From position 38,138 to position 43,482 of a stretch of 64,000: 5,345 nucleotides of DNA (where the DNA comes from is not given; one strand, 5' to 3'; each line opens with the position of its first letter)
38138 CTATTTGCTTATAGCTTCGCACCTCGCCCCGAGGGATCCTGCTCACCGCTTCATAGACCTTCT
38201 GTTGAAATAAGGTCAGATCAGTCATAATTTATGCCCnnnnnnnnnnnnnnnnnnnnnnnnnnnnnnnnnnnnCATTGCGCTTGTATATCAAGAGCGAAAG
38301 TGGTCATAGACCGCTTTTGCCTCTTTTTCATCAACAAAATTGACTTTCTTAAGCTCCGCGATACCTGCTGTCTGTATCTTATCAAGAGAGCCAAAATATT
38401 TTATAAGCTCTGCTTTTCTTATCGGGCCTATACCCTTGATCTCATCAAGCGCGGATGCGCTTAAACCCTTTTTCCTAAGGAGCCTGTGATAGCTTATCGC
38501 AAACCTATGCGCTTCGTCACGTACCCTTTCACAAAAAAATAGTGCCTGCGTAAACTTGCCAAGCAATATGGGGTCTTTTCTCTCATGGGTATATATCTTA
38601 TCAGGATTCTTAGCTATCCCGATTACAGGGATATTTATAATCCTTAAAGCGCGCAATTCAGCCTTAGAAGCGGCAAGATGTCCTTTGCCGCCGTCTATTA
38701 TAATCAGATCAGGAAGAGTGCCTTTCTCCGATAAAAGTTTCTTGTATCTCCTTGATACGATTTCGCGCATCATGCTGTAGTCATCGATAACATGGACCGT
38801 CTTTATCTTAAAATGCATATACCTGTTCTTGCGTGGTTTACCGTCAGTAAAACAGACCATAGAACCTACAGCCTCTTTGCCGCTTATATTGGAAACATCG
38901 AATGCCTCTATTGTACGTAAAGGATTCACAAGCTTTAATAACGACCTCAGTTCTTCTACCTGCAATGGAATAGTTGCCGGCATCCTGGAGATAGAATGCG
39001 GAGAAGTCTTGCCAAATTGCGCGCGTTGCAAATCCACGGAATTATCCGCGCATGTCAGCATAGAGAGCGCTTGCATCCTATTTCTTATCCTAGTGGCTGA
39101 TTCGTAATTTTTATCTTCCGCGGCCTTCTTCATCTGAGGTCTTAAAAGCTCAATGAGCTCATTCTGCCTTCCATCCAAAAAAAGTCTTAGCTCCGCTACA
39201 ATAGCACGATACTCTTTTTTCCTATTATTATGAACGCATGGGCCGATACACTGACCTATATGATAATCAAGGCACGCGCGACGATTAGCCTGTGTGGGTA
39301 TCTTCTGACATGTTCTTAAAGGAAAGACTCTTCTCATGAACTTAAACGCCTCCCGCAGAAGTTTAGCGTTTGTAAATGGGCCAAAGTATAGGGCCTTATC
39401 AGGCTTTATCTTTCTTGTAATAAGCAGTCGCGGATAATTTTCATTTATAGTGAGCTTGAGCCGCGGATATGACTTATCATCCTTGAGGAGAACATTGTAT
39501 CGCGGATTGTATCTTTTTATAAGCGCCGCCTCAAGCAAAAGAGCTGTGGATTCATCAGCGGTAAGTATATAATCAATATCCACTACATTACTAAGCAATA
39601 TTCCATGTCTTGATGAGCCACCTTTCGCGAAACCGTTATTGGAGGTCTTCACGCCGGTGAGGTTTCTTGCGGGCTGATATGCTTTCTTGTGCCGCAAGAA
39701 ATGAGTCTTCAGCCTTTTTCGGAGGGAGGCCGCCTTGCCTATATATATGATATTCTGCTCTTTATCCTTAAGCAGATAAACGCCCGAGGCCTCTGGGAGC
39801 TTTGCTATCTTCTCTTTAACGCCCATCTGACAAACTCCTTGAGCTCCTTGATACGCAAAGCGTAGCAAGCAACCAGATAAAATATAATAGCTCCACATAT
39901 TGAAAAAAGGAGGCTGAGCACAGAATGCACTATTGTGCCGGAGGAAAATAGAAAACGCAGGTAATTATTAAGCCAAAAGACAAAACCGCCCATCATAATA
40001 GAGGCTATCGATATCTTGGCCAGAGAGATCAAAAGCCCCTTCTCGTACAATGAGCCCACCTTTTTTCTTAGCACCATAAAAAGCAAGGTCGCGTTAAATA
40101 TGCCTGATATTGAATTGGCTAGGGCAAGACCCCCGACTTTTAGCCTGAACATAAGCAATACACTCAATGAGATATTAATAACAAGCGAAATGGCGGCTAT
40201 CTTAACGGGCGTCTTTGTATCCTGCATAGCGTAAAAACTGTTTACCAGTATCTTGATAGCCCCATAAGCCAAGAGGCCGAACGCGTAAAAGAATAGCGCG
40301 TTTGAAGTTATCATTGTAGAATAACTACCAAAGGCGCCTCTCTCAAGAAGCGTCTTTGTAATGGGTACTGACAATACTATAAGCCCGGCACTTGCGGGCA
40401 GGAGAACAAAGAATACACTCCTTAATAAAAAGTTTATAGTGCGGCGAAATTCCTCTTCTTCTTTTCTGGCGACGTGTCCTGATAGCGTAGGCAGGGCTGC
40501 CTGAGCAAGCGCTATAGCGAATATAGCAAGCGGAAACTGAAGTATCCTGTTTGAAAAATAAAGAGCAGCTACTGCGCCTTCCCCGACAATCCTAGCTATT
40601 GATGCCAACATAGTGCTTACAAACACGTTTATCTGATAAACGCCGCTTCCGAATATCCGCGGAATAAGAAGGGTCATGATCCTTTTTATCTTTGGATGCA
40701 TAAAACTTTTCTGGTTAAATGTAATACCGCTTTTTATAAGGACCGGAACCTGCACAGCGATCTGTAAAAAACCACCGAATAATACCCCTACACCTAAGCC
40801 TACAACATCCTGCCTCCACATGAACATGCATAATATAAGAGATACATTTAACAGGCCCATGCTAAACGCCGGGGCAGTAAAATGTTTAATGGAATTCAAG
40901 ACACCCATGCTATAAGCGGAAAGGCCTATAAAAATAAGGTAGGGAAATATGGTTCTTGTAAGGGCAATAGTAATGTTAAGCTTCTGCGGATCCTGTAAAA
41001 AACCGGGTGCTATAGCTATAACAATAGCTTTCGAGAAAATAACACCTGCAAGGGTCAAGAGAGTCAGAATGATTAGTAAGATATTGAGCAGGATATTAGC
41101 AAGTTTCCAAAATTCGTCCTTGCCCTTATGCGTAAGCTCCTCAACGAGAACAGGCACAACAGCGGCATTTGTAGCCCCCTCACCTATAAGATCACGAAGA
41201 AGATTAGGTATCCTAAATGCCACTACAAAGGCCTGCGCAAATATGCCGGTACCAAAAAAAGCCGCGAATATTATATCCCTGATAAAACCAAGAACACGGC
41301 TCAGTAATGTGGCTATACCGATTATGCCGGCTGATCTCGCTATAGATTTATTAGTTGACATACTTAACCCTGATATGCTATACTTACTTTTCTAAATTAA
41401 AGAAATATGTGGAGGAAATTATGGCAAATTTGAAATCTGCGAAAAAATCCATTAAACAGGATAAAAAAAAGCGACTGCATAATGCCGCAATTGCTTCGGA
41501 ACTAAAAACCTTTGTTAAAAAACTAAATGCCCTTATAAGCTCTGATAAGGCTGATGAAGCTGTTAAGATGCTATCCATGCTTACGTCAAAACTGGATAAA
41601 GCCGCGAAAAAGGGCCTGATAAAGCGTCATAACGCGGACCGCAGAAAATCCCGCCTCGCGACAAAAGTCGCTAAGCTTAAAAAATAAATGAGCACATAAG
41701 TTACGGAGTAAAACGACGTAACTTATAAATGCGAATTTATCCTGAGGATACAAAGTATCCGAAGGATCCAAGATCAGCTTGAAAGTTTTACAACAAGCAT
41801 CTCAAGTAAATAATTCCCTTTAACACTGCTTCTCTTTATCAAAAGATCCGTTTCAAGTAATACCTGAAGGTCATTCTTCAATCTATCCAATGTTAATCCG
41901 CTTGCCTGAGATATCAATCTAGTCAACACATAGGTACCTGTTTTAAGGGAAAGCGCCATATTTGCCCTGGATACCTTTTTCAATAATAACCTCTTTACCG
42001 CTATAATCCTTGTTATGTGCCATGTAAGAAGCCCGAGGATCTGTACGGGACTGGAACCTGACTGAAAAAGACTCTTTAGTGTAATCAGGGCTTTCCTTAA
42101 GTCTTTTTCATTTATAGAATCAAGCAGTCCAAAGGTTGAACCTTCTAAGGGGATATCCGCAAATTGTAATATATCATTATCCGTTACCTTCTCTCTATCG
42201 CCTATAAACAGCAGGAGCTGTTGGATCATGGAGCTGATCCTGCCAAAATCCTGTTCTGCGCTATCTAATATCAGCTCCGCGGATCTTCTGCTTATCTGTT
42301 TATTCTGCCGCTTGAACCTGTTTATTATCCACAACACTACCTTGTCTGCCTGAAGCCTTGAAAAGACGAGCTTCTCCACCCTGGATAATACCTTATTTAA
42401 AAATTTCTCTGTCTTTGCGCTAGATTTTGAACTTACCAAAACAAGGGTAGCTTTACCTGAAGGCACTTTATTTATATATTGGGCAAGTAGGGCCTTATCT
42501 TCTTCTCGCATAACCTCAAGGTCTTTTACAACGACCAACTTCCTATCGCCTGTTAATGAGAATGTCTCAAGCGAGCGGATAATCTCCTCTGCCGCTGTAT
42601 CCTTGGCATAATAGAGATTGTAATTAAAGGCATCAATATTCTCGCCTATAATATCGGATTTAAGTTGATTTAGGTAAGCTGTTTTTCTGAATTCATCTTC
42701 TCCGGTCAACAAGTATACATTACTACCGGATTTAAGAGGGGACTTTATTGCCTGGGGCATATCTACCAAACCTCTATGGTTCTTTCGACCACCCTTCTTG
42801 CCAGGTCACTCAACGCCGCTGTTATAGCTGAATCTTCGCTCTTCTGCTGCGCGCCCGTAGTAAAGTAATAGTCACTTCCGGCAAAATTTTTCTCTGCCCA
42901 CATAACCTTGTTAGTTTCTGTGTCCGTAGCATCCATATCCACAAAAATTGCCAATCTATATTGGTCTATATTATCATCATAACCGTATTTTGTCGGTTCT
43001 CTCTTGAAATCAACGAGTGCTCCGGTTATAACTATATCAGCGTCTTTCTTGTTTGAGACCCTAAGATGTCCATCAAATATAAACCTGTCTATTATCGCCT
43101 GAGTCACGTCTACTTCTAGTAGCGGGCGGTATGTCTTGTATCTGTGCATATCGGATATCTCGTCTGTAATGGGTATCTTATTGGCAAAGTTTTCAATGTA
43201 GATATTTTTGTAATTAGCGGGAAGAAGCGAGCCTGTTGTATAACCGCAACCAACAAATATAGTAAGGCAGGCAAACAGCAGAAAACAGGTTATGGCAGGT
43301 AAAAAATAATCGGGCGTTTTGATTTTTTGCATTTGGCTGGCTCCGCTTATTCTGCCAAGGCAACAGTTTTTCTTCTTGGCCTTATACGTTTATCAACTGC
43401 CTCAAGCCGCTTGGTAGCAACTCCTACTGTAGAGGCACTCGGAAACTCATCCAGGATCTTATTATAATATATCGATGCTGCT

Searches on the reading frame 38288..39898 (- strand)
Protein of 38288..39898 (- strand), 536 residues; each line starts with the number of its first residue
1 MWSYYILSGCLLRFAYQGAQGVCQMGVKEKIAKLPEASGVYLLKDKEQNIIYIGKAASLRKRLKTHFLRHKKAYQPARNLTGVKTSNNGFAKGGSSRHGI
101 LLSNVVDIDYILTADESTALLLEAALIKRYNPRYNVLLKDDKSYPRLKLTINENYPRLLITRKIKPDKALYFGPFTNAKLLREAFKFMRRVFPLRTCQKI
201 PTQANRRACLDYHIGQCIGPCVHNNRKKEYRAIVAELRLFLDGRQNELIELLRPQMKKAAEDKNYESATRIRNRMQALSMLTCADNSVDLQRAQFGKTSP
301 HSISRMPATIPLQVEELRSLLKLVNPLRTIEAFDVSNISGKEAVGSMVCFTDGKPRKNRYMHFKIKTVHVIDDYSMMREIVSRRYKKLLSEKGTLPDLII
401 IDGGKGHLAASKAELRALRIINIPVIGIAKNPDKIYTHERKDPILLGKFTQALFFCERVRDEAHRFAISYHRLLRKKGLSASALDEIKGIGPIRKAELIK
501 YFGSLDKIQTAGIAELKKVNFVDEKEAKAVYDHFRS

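Call 6: search_protein_families(library=ncbifam, proteins=[window:38288-39898:-], max_evalue=0.01)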
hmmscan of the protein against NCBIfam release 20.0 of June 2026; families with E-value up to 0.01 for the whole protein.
window:38288-39898:- (536 aa): 18 families
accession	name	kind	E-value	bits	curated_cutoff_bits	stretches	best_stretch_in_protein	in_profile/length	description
TIGR00194.1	uvrC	equivalog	3.7e-132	441.9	285.45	2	28-282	2-229/574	excinuclease ABC subunit UvrC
NF011263.0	PRK14669.1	equivalog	1e-117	394.3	1108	2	25-279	1-235/624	excinuclease ABC subunit C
NF001824.0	PRK00558.1-5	equivalog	5.9e-110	368.6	451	2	30-281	10-243/652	excinuclease ABC subunit UvrC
NF011261.0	PRK14667.1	equivalog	8.3e-100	334.9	818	2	325-520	359-552/567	excinuclease ABC subunit C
NF011262.0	PRK14668.1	equivalog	1.6e-92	310.8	544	3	90-281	44-233/577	excinuclease ABC subunit C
NF011260.0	PRK14666.1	equivalog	3.9e-92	310.1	649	2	28-279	3-233/698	excinuclease ABC subunit C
NF011264.0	PRK14670.1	equivalog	5.2e-89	299.1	1021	3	87-278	45-231/602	excinuclease ABC subunit C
NF011266.0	PRK14672.1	equivalog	4.4e-83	279.8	1504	2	34-285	18-243/691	excinuclease ABC subunit C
NF005906.0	PRK07883.1-4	equivalog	8.7e-52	176.2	495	1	29-284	207-439/563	DEDD exonuclease domain-containing protein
NF005907.0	PRK07883.1-5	equivalog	1.6e-36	125.9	454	2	105-278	276-451/584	DEDD exonuclease domain-containing protein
NF005905.0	PRK07883.1-3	equivalog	3.6e-29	101.8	508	2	101-280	268-445/581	DEDD exonuclease domain-containing protein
NF005904.0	PRK07883.1-2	equivalog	6.5e-23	80.8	969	1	119-278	292-452/584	DEDD exonuclease domain-containing protein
NF005903.0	PRK07883.1-1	equivalog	1.1e-17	63.7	1038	1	31-276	242-462/642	DEDD exonuclease domain-containing protein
NF007833.0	PRK10545.1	equivalog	5.6e-14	52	367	2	101-231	73-203/289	excinuclease Cho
TIGR01453.1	grpIintron_endo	subfamily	7.2e-06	26.2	56.05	1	38-138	2-89/215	group I intron endonuclease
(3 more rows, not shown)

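Call 7: search_protein_families(library=pfam, proteins=[window:38288-39898:-], max_evalue=0.01)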
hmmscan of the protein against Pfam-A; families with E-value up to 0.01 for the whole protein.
window:38288-39898:- (536 aa): 7 families
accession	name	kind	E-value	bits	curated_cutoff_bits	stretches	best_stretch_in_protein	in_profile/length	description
PF08459.17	UvrC_RNaseH_dom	-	2.9e-50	170.7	22.3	1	320-468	3-159/159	UvrC RNAse H endonuclease domain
PF01541.30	GIY-YIG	-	1.1e-09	38.9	22.6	1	38-135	2-78/78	GIY-YIG catalytic domain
PF02151.25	UVR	-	9.1e-06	25.7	21.5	1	247-278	2-33/36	UvrB/uvrC motif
PF14520.12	HHH_5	-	2.8e-05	24.9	27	1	483-535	3-56/57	Helix-hairpin-helix domain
PF20815.3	GIY_YIG_2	-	9.7e-05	22.8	22.4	1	41-71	24-56/153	GIY-YIG catalytic domain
PF12826.13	HHH_2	-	0.00039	21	27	1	487-535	8-56/64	Helix-hairpin-helix motif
PF24348.1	DUF7508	-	0.0012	19.4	26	1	29-68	13-51/79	Domain of unknown function (DUF7508)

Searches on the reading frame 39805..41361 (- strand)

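Call 6: search_protein_families(library=ncbifam, proteins=[window:39805-41361:-], max_evalue=0.01)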
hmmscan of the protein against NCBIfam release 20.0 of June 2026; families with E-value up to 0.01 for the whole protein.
window:39805-41361:- (518 aa): 2 families
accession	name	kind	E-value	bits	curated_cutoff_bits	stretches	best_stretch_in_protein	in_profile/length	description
TIGR01695.1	murJ_mviN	equivalog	5.9e-125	417.8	235.55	1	7-511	2-505/506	murein biosynthesis integral membrane protein MurJ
TIGR00797.1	matE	subfamily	1.3e-11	44.1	147.4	1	260-480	24-250/396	MATE family efflux transporter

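Call 7: search_protein_families(library=pfam, proteins=[window:39805-41361:-], max_evalue=0.01)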
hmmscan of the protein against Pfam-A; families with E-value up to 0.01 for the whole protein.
window:39805-41361:- (518 aa): 2 families
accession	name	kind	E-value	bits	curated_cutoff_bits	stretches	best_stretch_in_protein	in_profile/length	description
PF03023.19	MurJ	-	1.8e-115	386.6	27.4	1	32-476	1-444/451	Lipid II flippase MurJ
PF01554.23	MatE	-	3.3e-07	30.6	24.9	1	247-401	11-160/161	MatE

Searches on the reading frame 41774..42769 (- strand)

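Call 6: search_protein_families(library=ncbifam, proteins=[window:41774-42769:-], max_evalue=0.01)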
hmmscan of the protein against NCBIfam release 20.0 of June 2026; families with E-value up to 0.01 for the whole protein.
window:41774-42769:- (331 aa): 20 families
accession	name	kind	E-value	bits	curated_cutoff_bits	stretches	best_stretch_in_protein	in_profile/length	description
TIGR01128.2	holA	equivalog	2.3e-58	198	80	1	18-329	1-316/316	DNA polymerase III subunit delta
NF004165.0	PRK05629.1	equivalog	1.5e-14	53.8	301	1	15-327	6-312/319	DNA polymerase III subunit delta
TIGR02397.1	dnaX_nterm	equivalog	1.6e-10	40.8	250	1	119-310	156-336/355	DNA polymerase III subunit gamma/tau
NF004046.1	PRK05563.1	equivalog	3.9e-08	32.7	400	1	125-330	163-357/567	DNA polymerase III subunit gamma/tau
NF006302.0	PRK08487.1-5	equivalog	1.1e-07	31.9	296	1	15-328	14-318/323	DNA polymerase III subunit delta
NF004570.0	PRK05907.1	equivalog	3.7e-07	29.6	480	1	59-249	58-251/316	hypothetical protein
NF005638.0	PRK07399.1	subfamily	8e-07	28.4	230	1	62-184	114-226/317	DNA polymerase III subunit delta'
NF004962.0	PRK06305.1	equivalog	2.3e-05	23.8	559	1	119-272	160-311/465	DNA polymerase III subunits gamma and tau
TIGR00678.1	holB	equivalog_domain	6.4e-05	22.6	180.6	1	60-158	81-172/188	DNA polymerase III subunit delta'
NF011526.0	PRK14965.1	equivalog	7.6e-05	21.7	670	1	122-329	161-358/578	DNA polymerase III subunits gamma and tau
NF005918.0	PRK07914.1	equivalog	0.00023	20.8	420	1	49-329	40-314/321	hypothetical protein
NF011510.0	PRK14948.1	equivalog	0.0003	19.7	593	1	121-327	164-359/640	DNA polymerase III subunit gamma/tau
NF004047.0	PRK05564.1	equivalog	0.00037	19.6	282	1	19-160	29-173/313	DNA polymerase III subunit delta'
NF005134.0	PRK06585.1-1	equivalog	0.00059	18.9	478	1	115-245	110-239/326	DNA polymerase III subunit delta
NF011514.0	PRK14953.1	equivalog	0.00066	18.7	536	1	119-256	158-293/488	DNA polymerase III subunits gamma and tau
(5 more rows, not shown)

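Call 7: search_protein_families(library=pfam, proteins=[window:41774-42769:-], max_evalue=0.01)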
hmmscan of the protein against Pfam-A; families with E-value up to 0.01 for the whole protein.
window:41774-42769:- (331 aa): 3 families
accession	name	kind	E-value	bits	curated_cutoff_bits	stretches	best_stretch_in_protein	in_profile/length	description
PF21694.2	DNA_pol3_delta_C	-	3.2e-19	69.5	27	1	211-329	3-121/121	DNA polymerase III delta subunit, C-terminal domain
PF06144.19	DNA_pol3_delta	-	2.7e-09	37.5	21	1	19-129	1-115/124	DNA polymerase III, delta subunit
PF13177.12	DNA_pol3_delta2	-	0.0079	16.6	27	0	60-139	86-160/161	DNA polymerase III, delta subunit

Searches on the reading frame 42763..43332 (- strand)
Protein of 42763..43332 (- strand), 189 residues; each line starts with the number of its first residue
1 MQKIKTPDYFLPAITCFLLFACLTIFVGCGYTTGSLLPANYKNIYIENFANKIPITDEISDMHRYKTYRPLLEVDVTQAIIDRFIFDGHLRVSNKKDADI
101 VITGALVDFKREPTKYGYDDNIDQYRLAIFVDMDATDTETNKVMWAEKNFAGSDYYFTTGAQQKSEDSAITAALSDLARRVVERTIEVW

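Call 6: search_protein_families(library=ncbifam, proteins=[window:42763-43332:-], max_evalue=0.01)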
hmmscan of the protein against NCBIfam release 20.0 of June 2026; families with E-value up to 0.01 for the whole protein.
window:42763-43332:- (189 aa): 0 families

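Call 7: search_protein_families(library=pfam, proteins=[window:42763-43332:-], max_evalue=0.01)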
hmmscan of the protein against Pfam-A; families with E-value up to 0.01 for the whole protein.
window:42763-43332:- (189 aa): 1 family
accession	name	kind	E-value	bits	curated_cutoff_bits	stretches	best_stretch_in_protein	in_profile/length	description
PF04390.17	LptE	-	1.6e-08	35.7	23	1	42-184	2-117/118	Lipopolysaccharide-assembly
